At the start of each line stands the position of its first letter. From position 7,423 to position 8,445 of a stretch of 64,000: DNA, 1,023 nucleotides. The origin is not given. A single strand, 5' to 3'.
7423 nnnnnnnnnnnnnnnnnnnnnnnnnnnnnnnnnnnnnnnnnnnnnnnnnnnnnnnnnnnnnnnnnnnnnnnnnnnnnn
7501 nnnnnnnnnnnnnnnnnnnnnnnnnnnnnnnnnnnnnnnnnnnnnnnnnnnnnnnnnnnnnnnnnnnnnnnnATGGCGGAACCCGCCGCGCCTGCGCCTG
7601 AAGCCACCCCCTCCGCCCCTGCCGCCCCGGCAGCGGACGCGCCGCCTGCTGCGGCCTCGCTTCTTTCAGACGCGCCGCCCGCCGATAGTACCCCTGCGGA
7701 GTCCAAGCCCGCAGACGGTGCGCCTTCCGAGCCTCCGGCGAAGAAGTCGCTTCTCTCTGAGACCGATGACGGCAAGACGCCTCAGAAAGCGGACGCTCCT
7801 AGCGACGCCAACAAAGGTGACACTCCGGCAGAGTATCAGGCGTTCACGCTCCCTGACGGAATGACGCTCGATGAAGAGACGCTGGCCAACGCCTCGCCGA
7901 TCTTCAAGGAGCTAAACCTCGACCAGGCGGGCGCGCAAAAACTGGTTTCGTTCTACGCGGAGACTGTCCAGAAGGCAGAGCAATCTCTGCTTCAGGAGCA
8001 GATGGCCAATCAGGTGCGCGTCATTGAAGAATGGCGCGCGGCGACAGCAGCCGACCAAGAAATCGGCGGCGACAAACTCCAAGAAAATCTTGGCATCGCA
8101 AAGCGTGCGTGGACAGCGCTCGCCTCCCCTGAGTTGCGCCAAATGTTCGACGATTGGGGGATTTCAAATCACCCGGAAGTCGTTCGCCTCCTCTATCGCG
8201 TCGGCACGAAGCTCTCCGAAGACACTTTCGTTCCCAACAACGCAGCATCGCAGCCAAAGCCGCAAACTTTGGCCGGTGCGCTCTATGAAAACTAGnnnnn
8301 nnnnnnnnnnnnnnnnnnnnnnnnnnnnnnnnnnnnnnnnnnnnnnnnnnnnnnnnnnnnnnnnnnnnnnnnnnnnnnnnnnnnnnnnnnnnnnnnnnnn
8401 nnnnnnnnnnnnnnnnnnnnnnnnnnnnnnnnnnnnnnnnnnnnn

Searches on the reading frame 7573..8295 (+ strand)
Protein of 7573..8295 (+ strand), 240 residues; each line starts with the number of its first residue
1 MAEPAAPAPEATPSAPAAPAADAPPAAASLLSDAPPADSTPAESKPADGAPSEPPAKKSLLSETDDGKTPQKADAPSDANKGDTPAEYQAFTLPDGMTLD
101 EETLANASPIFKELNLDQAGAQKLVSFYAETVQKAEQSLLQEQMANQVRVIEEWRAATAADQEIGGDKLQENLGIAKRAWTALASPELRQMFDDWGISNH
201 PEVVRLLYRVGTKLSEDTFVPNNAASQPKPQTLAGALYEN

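Call 81: search_protein_families(library=phrogs, proteins=[window:7573-8295:+], max_evalue=0.001)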
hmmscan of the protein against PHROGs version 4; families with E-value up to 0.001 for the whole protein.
window:7573-8295:+ (240 aa): 3 families
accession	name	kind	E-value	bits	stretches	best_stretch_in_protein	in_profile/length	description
phrog_458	-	other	4.2e-52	178.6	1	15-240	28-244/246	protease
phrog_30010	-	unknown function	2.8e-22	80.1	1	42-222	20-182/517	-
phrog_3742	-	unknown function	7.7e-09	36.9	1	58-227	84-243/287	-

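Call 82: search_solved_structures(query=window:7573-8295:+, max_evalue=1)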
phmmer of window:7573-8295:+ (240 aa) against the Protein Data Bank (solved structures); distinct sequences matched with E-value up to 1: 10.
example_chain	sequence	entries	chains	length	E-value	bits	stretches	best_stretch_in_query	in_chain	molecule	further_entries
7c7d_A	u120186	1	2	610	0.29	14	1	12-111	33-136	alpha-1,3-glucanase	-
6i9c_A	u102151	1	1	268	0.75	12.6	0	132-204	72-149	Ubiquitin thioesterase otulin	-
3znz_A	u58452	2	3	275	0.78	12.6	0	132-204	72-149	PROTEIN FAM105B | Ubiquitin thioesterase otulin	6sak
5oe7_A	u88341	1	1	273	0.78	12.6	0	132-204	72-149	Ubiquitin thioesterase otulin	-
4ksl_A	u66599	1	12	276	0.78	12.6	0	132-204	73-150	Protein FAM105B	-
3znx_A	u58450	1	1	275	0.79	12.6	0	132-204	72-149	PROTEIN FAM105B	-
3znv_A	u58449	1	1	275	0.79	12.6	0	132-204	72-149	PROTEIN FAM105B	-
4ksj_A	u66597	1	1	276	0.79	12.5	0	132-204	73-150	Protein FAM105B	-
4ksk_A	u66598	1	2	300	0.79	12.5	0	132-204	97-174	Protein FAM105B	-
9lzx_A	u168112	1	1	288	0.86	12.4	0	132-204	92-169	Ubiquitin thioesterase otulin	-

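Call 83: search_protein_families(library=pfam, proteins=[window:7573-8295:+], max_evalue=1)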
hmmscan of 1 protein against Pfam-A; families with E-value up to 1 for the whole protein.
window:7573-8295:+ (240 aa): 0 families

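Call 84: find_homologous_proteins(query=window:7573-8295:+, max_evalue=0.00001)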
Query window:7573-8295:+ (240 aa): 126 proteins with E <= 0.00001 among 8000 candidates; the best 120 are listed.
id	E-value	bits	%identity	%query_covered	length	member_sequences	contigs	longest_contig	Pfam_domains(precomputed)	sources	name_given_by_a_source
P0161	3.8e-147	506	100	100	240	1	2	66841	-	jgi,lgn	-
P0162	3.4e-98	346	72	98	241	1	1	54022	-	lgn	-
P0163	6.2e-48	181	52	66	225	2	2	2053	-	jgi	jgi:hypothetical protein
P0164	1.2e-39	154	44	83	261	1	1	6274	-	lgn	-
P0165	2.7e-39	153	42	93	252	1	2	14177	-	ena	-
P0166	3.2e-30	123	38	95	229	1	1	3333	-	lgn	-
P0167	6.8e-30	122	39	72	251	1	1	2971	-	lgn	-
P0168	9.5e-30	122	38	95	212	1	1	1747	-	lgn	-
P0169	4.0e-29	120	34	93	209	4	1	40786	-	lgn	-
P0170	4.2e-28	117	40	70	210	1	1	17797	-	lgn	-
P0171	6.6e-28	116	38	90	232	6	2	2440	-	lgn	-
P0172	1.3e-27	115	36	87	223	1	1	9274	-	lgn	-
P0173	3.8e-27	113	42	70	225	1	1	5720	-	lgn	-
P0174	6.1e-27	113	40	73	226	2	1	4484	-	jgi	jgi:hypothetical protein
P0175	9.0e-27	112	44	70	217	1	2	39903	-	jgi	jgi:hypothetical protein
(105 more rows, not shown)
